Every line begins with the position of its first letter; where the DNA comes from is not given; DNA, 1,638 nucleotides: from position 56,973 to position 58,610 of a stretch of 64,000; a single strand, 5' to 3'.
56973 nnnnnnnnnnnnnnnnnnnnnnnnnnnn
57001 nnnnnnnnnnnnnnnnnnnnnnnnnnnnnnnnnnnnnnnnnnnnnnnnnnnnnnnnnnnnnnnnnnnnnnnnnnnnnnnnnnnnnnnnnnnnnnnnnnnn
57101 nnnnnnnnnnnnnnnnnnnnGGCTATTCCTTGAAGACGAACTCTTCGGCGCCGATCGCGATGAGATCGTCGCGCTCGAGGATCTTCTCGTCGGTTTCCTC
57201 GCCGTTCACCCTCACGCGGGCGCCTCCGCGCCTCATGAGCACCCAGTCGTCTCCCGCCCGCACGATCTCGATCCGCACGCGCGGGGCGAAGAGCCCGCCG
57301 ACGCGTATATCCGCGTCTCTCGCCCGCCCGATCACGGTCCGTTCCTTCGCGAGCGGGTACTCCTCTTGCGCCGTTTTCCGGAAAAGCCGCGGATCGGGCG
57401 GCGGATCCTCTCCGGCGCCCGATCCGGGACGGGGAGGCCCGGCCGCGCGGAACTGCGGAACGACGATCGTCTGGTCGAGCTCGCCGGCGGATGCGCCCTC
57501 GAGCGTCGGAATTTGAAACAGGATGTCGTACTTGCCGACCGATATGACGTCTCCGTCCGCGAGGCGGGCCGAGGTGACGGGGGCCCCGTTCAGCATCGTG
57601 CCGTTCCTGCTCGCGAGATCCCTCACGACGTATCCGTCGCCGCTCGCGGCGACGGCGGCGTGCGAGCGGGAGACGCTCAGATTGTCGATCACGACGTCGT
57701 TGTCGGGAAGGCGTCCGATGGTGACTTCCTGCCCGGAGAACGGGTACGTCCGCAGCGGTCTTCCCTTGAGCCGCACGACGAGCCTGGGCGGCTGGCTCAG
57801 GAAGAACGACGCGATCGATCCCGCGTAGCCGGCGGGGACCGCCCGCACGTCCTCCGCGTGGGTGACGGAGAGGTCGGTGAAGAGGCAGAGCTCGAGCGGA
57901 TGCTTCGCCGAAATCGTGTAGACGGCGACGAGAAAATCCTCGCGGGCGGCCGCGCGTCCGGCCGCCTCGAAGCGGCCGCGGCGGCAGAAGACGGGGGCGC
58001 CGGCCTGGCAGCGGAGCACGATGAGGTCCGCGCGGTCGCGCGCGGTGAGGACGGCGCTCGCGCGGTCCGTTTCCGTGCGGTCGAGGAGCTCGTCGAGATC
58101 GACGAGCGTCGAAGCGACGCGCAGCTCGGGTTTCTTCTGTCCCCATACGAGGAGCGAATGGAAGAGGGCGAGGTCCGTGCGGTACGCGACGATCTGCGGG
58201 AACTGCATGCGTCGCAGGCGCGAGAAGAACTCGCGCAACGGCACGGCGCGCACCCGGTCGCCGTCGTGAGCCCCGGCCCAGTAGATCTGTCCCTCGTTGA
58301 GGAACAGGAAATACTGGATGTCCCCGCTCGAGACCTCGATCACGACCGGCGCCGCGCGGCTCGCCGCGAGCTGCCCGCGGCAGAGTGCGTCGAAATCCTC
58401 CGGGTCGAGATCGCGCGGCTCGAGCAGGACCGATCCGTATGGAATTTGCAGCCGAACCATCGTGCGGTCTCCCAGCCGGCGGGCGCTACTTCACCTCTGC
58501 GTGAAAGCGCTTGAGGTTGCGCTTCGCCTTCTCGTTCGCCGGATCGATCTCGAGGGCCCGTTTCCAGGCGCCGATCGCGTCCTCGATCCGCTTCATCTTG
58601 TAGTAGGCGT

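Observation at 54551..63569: Five-gene Ser/Thr signalling operon: giant TPR protein - Cys/coiled-coil/TPR protein - double-FHA protein - metallophosphatase - PEGA-domain kinase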

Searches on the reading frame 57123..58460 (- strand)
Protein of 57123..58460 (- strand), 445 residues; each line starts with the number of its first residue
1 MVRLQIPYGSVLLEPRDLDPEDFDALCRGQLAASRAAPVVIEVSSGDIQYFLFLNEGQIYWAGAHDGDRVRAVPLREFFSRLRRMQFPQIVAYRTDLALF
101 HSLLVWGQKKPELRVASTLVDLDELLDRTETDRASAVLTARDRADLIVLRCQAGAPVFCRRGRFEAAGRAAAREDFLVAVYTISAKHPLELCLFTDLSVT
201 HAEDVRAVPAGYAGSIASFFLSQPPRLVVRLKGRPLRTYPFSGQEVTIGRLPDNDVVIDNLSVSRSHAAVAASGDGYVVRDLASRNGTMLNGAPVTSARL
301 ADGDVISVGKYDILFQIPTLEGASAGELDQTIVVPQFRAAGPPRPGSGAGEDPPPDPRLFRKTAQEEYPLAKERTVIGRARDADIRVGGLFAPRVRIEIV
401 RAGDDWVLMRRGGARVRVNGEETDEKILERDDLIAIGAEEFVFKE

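Call 5: search_protein_families(library=pfam, proteins=[window:57123-58460:-], max_evalue=0.01)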
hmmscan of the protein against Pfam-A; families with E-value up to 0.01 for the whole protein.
window:57123-58460:- (445 aa): 2 families
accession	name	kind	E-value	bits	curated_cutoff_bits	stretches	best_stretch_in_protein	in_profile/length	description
PF00498.31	FHA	-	1.4e-23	83.6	20.7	1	246-309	1-67/67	FHA domain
PF16697.10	Yop-YscD_cpl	-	3.3e-22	79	33.2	2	238-315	11-90/94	Inner membrane component of T3SS, cytoplasmic domain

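Call 6: search_protein_families(library=ncbifam, proteins=[window:57123-58460:-], max_evalue=0.01)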
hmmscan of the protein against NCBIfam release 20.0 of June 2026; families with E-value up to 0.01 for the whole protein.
window:57123-58460:- (445 aa): 6 families
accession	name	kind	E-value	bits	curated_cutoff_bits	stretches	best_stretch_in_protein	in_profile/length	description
NF041660.2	oxygluDhInhib_OdhI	equivalog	5e-20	71.7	200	1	245-315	57-127/130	oxoglutarate dehydrogenase inhibitor Odhl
NF049868.1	FhaB_Rv0019c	equivalog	3.9e-17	62.8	125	1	235-310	77-153/158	FHA domain-containing protein FhaB/FipA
NF052573.1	HisKinEspAMyxo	equivalog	2.1e-14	52.5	1400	1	237-313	39-116/755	serine histidine kinase EspA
TIGR03354.1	VI_FHA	hypoth_equivalog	4.1e-14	53.2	120.25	1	238-321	18-104/420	type VI secretion system-associated FHA domain protein TagH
NF033760.1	gliding_GltG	equivalog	8.1e-11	41.2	650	1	238-319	18-100/650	adventurous gliding motility protein GltG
NF052403.1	ESX1TransRegEspM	equivalog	7.1e-06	25.1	550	1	223-310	9-94/367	ESX-1 type VII secretion system transcriptional regulator EspM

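Call 11: find_homologous_proteins(query=window:57123-58460:-, max_evalue=0.00001)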
Query window:57123-58460:- (445 aa): 149 proteins with E <= 0.00001 among 8000 candidates; the best 120 are listed.
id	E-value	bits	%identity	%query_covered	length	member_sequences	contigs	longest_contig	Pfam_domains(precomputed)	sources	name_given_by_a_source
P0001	3.2e-291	984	100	100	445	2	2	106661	PF00498.32,PF16697.11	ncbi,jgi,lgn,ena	-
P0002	5.8e-264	894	91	100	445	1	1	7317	PF00498.32,PF16697.11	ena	-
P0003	1.6e-237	807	81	100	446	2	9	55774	PF00498.32,PF16697.11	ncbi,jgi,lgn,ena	jgi:hypothetical protein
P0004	2.2e-209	714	74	100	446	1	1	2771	PF00498.32,PF16697.11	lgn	-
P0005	2.0e-207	707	72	100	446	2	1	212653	PF00498.32,PF16697.11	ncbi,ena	-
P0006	1.5e-175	602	61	100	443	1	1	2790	PF00498.32,PF16697.11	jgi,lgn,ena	-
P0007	2.0e-175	602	60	100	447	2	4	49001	PF00498.32,PF16697.11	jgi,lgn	jgi:hypothetical protein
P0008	2.7e-175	602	59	100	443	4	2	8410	PF00498.32,PF16697.11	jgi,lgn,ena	jgi:pSer/pThr/pTyr-binding forkhead associated (FHA) protein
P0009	6.2e-175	600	60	100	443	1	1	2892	PF00498.32,PF16697.11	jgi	jgi:pSer/pThr/pTyr-binding forkhead associated (FHA) protein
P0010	1.4e-174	599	62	100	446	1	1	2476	PF00498.32,PF16697.11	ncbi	-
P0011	5.6e-174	597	61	100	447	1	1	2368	PF00498.32,PF16697.11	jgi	jgi:pSer/pThr/pTyr-binding forkhead associated (FHA) protein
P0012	7.3e-174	597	63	100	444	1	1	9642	PF00498.32,PF16697.11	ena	-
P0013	8.7e-174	597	61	100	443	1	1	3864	PF00498.32,PF16697.11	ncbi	-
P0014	2.0e-173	595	60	99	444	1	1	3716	PF00498.32,PF16697.11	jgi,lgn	jgi:hypothetical protein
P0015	3.0e-173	595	59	100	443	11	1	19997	PF00498.32,PF16697.11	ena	-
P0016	1.6e-172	592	61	100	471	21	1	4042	PF00498.32,PF16697.11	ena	-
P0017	2.0e-172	592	59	100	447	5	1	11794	PF00498.32,PF16697.11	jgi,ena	-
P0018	2.5e-172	592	60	100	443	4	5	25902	PF00498.32,PF16697.11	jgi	jgi:pSer/pThr/pTyr-binding forkhead associated (FHA) protein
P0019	5.2e-172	591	60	100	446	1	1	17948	PF00498.32,PF16697.11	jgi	-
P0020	9.2e-172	590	60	100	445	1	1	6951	PF00498.32,PF16697.11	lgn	-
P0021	1.1e-171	590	60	100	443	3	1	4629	PF00498.32,PF16697.11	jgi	jgi:pSer/pThr/pTyr-binding forkhead associated (FHA) protein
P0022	1.1e-171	590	58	100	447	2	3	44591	PF00498.32,PF16697.11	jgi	jgi:pSer/pThr/pTyr-binding forkhead associated (FHA) protein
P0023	1.4e-171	589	59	100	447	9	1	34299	PF00498.32,PF16697.11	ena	-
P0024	5.6e-171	587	59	100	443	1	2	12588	PF00498.32,PF16697.11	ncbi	-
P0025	8.6e-171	587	60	100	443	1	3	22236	PF00498.32,PF16697.11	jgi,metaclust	jgi:pSer/pThr/pTyr-binding forkhead associated (FHA) protein|metaclust:\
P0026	1.8e-170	586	59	100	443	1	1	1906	PF00498.32,PF16697.11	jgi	-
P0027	3.6e-170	585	59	100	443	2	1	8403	PF00498.32,PF16697.11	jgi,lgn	jgi:pSer/pThr/pTyr-binding forkhead associated (FHA) protein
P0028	4.6e-170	584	59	100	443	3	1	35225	PF00498.32,PF16697.11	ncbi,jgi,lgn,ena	ncbi:MAG: FHA domain-containing protein [Candidatus Krumholzibacteriia bacterium]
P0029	8.7e-170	583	59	100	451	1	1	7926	PF00498.32,PF16697.11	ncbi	-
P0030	1.9e-169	582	59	100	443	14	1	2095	PF00498.32,PF16697.11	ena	-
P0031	1.0e-167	577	58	100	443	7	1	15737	PF00498.32,PF16697.11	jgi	jgi:pSer/pThr/pTyr-binding forkhead associated (FHA) protein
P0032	1.5e-167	576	60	100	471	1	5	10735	PF00498.32,PF16697.11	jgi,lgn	jgi:pSer/pThr/pTyr-binding forkhead associated (FHA) protein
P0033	4.3e-167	575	59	100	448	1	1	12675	PF00498.32,PF16697.11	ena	-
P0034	5.8e-167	574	58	100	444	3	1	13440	PF00498.32,PF16697.11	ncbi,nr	ncbi:MAG: FHA domain-containing protein [Candidatus Krumholzibacteria bacterium]|nr:FHA domain-conta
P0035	5.6e-166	571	57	100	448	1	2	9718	PF00498.32,PF16697.11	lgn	-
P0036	1.3e-164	566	58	100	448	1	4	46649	PF00498.32,PF16697.11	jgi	jgi:hypothetical protein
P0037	1.4e-161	556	57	100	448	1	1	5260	PF00498.32,PF16697.11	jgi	jgi:hypothetical protein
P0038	7.5e-161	554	56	100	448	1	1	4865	PF00498.32,PF16697.11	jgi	-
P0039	4.1e-158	545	57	100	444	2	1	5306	PF00498.32,PF16697.11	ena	-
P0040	5.1e-158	545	57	100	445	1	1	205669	PF00498.32,PF16697.11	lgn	-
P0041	2.1e-155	536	56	100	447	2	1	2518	PF00498.32,PF16697.11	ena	-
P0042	6.1e-150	518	53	100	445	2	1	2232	PF00498.32,PF16697.11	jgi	-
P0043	3.1e-148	512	54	100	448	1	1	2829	PF00498.32,PF16697.11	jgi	jgi:pSer/pThr/pTyr-binding forkhead associated (FHA) protein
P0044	8.3e-147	508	52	100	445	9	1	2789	PF00498.32,PF16697.11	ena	-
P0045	9.2e-147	508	52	100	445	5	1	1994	PF00498.32,PF16697.11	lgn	-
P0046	1.6e-146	507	56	100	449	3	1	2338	PF00498.32,PF16697.11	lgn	-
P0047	2.0e-146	506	54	100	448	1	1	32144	PF00498.32,PF16697.11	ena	-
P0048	7.0e-146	505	51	100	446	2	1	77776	PF00498.32,PF16697.11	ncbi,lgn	-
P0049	3.1e-145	503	51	100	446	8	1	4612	PF00498.32,PF16697.11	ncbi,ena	-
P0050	3.2e-145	502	51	100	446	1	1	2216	PF00498.32,PF16697.11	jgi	-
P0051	4.5e-145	502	50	100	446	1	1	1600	PF00498.32,PF16697.11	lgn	-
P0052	6.9e-145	501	51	100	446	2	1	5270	PF00498.32,PF16697.11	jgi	jgi:pSer/pThr/pTyr-binding forkhead associated (FHA) protein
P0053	8.2e-145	501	50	100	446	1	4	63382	PF00498.32,PF16697.11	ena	-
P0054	1.2e-144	501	51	100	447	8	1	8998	PF00498.32,PF16697.11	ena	-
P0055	2.2e-144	500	50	100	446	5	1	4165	PF00498.32,PF16697.11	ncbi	-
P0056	2.2e-144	500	53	100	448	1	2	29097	PF00498.32,PF16697.11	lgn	-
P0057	3.0e-144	499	52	100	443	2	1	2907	PF00498.32,PF16697.11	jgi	-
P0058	7.2e-144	498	52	100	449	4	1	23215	PF00498.32,PF16697.11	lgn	-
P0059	9.7e-143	494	53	100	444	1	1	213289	PF00498.32,PF16697.11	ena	-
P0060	1.1e-142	494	51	100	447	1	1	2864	PF00498.32,PF16697.11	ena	-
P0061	1.6e-142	494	48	100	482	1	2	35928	PF00498.32,PF16697.11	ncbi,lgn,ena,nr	ncbi:MAG: FHA domain-containing protein [Candidatus Krumholzibacteria bacterium]|nr:FHA domain-conta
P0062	6.1e-142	492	51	100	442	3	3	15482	PF00498.32,PF16697.11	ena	-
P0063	7.4e-142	491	51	100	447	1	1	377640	PF00498.32,PF16697.11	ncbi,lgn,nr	ncbi:MAG: FHA domain-containing protein [Candidatus Krumholzibacteriota bacterium]|nr:FHA domain-con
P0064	7.2e-141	488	51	100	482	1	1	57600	PF00498.32,PF16697.11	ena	-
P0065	8.3e-141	488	50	100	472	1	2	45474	PF00498.32,PF16697.11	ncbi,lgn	-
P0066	4.3e-140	486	51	100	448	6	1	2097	PF00498.32,PF16697.11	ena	-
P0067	8.0e-140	485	49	100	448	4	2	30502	PF00498.32,PF16697.11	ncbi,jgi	-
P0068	1.5e-139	484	49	100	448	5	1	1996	PF00498.32,PF16697.11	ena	-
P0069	3.2e-139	483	52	100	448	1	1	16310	PF00498.32,PF16697.11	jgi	jgi:pSer/pThr/pTyr-binding forkhead associated (FHA) protein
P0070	2.1e-136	473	48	100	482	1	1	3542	PF00498.32,PF16697.11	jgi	jgi:pSer/pThr/pTyr-binding forkhead associated (FHA) protein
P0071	4.1e-136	472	50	100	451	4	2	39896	PF00498.32,PF16697.11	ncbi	-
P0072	4.6e-136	472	50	100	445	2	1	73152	PF00498.32,PF16697.11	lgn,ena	-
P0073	1.6e-133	464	48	100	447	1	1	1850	PF00498.32,PF16697.11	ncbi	-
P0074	6.3e-133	462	51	100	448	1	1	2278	PF00498.32,PF16697.11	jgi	jgi:pSer/pThr/pTyr-binding forkhead associated (FHA) protein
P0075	2.8e-131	457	48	100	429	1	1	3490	PF00498.32,PF16697.11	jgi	-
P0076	6.8e-131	455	49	100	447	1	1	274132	PF00498.32,PF16697.11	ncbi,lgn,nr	ncbi:MAG: FHA domain-containing protein [Candidatus Krumholzibacteriota bacterium]|nr:FHA domain-con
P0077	7.1e-131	455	52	100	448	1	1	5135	PF00498.32,PF16697.11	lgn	-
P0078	5.7e-129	449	48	97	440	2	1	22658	PF00498.32,PF16697.11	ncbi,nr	ncbi:MAG: FHA domain-containing protein [Candidatus Krumholzibacteriota bacterium]|nr:FHA domain-con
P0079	2.4e-128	447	47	100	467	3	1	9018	PF00498.32,PF16697.11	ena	-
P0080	2.5e-127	443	48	100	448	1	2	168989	PF00498.32,PF16697.11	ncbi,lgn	-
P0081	6.1e-127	442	53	84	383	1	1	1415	PF00498.32,PF16697.11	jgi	jgi:pSer/pThr/pTyr-binding forkhead associated (FHA) protein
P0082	8.4e-127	442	48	100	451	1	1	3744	PF00498.32,PF16697.11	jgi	jgi:pSer/pThr/pTyr-binding forkhead associated (FHA) protein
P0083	2.5e-126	440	46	100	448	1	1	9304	PF00498.32,PF16697.11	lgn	-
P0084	2.3e-125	437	46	100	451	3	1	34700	PF00498.32,PF16697.11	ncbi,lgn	-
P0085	5.8e-120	419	44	100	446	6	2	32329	PF00498.32,PF16697.11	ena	-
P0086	1.6e-116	408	52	80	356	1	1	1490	PF00498.32,PF16697.11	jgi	jgi:pSer/pThr/pTyr-binding forkhead associated (FHA) protein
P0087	3.4e-111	390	60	67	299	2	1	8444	PF00498.32,PF16697.11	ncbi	-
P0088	2.9e-101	358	54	67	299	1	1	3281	PF00498.32,PF16697.11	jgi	jgi:pSer/pThr/pTyr-binding forkhead associated (FHA) protein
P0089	6.1e-89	317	55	59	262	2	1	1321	PF00498.32,PF16697.11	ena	-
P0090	1.2e-78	283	37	100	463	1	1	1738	PF00498.32,PF16697.11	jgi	-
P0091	5.2e-78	281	38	100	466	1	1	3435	PF00498.32,PF16697.11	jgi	jgi:pSer/pThr/pTyr-binding forkhead associated (FHA) protein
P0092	1.1e-76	277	37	100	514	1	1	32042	PF00498.32,PF16697.11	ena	-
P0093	7.9e-76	274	36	100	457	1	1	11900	PF00498.32,PF16697.11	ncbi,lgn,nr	ncbi:MAG TPA: FHA domain-containing protein [Candidatus Krumholzibacteria bacterium]|nr:FHA domain-c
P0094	3.3e-74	268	37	100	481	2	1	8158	PF00498.32,PF16697.11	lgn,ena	-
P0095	4.1e-73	265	35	100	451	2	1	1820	PF00498.32,PF16697.11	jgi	-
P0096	4.6e-73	265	36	100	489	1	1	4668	PF00498.32,PF16697.11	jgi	jgi:pSer/pThr/pTyr-binding forkhead associated (FHA) protein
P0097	2.1e-72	262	36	100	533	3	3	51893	PF00498.32,PF16697.11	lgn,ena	-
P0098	3.9e-72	262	37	100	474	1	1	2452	PF00498.32,PF16697.11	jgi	jgi:pSer/pThr/pTyr-binding forkhead associated (FHA) protein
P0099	1.6e-71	260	37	100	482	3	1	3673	PF00498.32,PF16697.11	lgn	-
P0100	1.0e-70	257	36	100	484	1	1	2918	PF00498.32,PF16697.11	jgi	jgi:pSer/pThr/pTyr-binding forkhead associated (FHA) protein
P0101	1.1e-70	257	36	100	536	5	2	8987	PF00498.32,PF16697.11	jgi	jgi:pSer/pThr/pTyr-binding forkhead associated (FHA) protein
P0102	1.6e-70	256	35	100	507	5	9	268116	PF00498.32,PF16697.11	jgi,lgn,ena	-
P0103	2.2e-70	256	36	100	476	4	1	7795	PF00498.32,PF16697.11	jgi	-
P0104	2.5e-70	256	36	100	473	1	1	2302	PF00498.32,PF16697.11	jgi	jgi:pSer/pThr/pTyr-binding forkhead associated (FHA) protein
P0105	2.6e-70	256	36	100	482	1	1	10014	PF00498.32,PF16697.11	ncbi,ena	-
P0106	2.7e-70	256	36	100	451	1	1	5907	PF00498.32,PF16697.11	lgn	-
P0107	3.3e-70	255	36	100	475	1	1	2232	PF00498.32,PF16697.11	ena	-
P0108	7.7e-69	251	36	100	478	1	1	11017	PF00498.32,PF16697.11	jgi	jgi:pSer/pThr/pTyr-binding forkhead associated (FHA) protein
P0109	1.5e-68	250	35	100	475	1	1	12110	PF00498.32,PF16697.11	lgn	-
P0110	2.6e-68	249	36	100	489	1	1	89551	PF00498.32,PF16697.11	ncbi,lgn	-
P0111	4.0e-68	248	35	100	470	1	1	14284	PF00498.32,PF16697.11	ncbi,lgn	-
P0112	7.9e-68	247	35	100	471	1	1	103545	PF00498.32,PF16697.11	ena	-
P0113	1.0e-34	138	29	91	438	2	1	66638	PF00498.32,PF16697.11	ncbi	-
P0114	1.5e-25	108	34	48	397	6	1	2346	PF00498.32,PF16697.11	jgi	jgi:pSer/pThr/pTyr-binding forkhead associated (FHA) protein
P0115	1.0e-24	105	35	49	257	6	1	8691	PF00498.32,PF16697.11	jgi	jgi:pSer/pThr/pTyr-binding forkhead associated (FHA) protein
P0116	7.3e-21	93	32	49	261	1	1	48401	PF00498.32,PF16697.11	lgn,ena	-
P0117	2.4e-19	88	46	16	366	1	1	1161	PF00498.32,PF16697.11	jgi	jgi:pSer/pThr/pTyr-binding forkhead associated (FHA) protein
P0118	2.5e-19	88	32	49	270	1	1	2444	PF00498.32,PF16697.11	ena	-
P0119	5.6e-18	83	29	50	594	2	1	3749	PF00498.32,PF02450.22,PF16697.11,PF07819.20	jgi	jgi:pSer/pThr/pTyr-binding forkhead associated (FHA) protein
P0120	3.0e-17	81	30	49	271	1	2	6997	PF00498.32,PF16697.11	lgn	-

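Call 13: find_encoding_contigs(protein=P0063, flank=10000, max_places=2)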
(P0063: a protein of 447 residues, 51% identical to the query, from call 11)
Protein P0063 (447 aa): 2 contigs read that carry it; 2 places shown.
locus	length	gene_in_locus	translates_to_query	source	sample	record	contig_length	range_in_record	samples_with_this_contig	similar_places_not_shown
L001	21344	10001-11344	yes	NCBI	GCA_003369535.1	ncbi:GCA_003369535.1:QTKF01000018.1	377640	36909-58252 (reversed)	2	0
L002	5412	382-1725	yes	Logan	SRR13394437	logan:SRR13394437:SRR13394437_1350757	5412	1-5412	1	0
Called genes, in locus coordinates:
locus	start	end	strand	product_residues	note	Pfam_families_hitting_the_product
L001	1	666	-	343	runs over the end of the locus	PF01212:Beta_elim_lyase, PF00155:Aminotran_1_2 (weak)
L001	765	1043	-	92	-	PF00216:Bac_DNA_binding, PF18291:HU-HIG (weak)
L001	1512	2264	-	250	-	PF13353:Fer4_12 (weak), PF04055:Radical_SAM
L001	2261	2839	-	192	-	PF04017:DUF366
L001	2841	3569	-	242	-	PF06508:QueC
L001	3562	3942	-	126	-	PF01242:PTPS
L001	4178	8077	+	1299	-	PF13428:TPR_14 (faint), PF14559:TPR_19 (faint), PF14561:TPR_20 (faint), PF07719:TPR_2 (faint), PF12895:ANAPC3 (faint), PF13181:TPR_8 (faint), PF13414:TPR_11 (faint), PF13424:TPR_12 (faint), +1 more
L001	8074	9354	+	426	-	PF13414:TPR_11, PF00515:TPR_1, PF13181:TPR_8 (weak), PF13414:TPR_11 (weak), PF00515:TPR_1 (weak), PF13432:TPR_16, PF00515:TPR_1, PF07719:TPR_2, +16 more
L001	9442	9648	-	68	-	PF00313:CSD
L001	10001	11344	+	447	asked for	PF16697:Yop-YscD_cpl, PF00498:FHA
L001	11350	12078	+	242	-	PF00149:Metallophos, PF12850:Metallophos_2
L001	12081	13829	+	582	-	PF00069:Pkinase, PF03109:ABC1, PF07714:PK_Tyr_Ser-Thr, PF08308:PEGA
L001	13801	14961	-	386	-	PF01075:Glyco_transf_9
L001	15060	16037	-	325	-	PF16745:RsgA_N, PF03193:RsgA_GTPase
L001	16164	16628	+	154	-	PF00359:PTS_EIIA_2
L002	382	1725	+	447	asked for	PF16697:Yop-YscD_cpl, PF00498:FHA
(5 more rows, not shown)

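Call 14: find_encoding_contigs(protein=P0102, flank=10000, max_places=2)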
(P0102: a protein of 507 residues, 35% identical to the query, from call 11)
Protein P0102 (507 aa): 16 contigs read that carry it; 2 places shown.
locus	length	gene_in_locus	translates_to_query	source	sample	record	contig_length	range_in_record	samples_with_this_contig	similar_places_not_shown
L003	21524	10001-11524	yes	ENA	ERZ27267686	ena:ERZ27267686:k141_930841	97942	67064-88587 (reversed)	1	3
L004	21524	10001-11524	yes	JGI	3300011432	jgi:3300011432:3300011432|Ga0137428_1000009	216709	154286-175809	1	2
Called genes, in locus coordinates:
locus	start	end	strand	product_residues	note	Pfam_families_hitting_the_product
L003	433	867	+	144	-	PF00041:fn3 (weak)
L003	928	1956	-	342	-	-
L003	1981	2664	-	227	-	PF02163:Peptidase_M50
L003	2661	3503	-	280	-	PF04055:Radical_SAM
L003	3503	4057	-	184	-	PF04017:DUF366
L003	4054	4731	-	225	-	PF06508:QueC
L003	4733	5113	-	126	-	PF01242:PTPS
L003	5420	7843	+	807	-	PF13174:TPR_6 (faint), PF13428:TPR_14 (faint), PF13432:TPR_16 (faint), PF14559:TPR_19 (weak), PF25058:ARM_TT21 (faint)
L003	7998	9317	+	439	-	PF13432:TPR_16, PF13414:TPR_11, PF00515:TPR_1, PF13414:TPR_11, PF13424:TPR_12, PF14559:TPR_19, PF00515:TPR_1, PF07719:TPR_2, +13 more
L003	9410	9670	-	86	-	PF00313:CSD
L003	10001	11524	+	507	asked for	PF16697:Yop-YscD_cpl, PF00498:FHA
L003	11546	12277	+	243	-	PF00149:Metallophos, PF12850:Metallophos_2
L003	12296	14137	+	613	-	PF00069:Pkinase, PF03109:ABC1 (weak), PF07714:PK_Tyr_Ser-Thr, PF08308:PEGA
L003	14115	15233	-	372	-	PF01075:Glyco_transf_9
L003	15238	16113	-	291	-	PF03193:RsgA_GTPase, PF01926:MMR_HSR1 (weak)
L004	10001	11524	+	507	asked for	PF16697:Yop-YscD_cpl, PF00498:FHA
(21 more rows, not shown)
